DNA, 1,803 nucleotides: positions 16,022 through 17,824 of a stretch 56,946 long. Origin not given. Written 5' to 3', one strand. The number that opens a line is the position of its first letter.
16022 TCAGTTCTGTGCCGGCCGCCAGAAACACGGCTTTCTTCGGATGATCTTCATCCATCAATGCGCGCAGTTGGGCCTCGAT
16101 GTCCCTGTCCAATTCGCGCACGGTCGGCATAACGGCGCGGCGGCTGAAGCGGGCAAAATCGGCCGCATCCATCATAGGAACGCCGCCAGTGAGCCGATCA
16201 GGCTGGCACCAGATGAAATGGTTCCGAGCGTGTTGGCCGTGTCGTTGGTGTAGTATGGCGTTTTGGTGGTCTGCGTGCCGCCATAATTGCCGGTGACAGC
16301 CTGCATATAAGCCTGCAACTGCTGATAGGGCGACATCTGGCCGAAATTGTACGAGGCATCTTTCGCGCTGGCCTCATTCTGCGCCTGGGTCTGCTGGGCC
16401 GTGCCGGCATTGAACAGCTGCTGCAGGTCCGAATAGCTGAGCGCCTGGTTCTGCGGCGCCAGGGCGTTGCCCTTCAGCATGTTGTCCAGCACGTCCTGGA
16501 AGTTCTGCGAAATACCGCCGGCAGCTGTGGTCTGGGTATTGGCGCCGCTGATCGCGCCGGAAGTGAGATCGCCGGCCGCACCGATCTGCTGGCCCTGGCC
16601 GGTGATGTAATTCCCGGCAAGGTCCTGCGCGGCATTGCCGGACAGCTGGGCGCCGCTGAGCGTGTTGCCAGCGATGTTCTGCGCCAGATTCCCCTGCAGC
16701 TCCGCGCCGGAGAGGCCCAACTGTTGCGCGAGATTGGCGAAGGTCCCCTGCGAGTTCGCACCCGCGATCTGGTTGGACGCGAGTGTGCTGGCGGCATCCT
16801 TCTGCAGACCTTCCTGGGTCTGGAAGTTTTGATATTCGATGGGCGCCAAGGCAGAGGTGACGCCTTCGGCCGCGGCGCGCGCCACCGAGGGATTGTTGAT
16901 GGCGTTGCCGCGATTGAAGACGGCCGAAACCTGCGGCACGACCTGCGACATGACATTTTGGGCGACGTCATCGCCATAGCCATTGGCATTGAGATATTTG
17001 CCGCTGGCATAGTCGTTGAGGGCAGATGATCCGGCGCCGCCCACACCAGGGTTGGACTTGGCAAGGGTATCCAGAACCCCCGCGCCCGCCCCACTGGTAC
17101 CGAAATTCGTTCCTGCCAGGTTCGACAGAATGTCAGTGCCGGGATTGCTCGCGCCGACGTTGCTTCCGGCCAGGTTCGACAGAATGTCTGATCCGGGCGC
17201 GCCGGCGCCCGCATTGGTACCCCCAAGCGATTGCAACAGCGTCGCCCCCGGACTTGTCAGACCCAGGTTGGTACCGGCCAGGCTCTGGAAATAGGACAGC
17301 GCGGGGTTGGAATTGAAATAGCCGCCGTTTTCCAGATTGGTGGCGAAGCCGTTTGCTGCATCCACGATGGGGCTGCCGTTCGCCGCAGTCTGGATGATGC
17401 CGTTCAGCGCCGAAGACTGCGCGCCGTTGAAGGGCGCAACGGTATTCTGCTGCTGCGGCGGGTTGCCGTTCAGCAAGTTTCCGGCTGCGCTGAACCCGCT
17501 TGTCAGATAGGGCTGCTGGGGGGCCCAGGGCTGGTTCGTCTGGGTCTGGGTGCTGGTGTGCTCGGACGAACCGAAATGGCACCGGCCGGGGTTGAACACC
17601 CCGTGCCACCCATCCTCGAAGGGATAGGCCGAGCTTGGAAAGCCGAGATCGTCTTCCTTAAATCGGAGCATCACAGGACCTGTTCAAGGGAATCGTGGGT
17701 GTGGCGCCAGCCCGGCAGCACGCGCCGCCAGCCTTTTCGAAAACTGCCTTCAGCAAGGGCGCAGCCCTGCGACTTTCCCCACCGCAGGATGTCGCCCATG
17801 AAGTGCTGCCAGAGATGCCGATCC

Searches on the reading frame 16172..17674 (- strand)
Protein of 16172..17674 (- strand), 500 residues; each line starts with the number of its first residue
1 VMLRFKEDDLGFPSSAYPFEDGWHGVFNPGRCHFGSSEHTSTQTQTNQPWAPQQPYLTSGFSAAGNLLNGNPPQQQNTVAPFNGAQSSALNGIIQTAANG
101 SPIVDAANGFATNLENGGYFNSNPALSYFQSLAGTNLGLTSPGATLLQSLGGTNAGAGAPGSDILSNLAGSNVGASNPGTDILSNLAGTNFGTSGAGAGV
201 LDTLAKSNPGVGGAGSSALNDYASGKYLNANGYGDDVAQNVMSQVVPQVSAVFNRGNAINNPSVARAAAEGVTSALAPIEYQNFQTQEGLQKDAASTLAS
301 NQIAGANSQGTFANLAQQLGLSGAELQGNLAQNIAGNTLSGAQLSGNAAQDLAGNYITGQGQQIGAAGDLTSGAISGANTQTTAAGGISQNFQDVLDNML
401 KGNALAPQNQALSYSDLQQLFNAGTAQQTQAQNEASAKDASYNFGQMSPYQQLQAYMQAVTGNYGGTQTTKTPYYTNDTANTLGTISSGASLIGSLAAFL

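Call 21: search_protein_families(library=phrogs, proteins=[window:16172-17674:-], max_evalue=0.001)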
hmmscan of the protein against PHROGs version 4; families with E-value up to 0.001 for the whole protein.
window:16172-17674:- (500 aa): 1 family
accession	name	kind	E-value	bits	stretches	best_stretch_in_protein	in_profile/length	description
phrog_4287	-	DNA, RNA and nucleotide metabolism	2.4e-09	37.9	1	345-499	156-319/392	DNA ejection protein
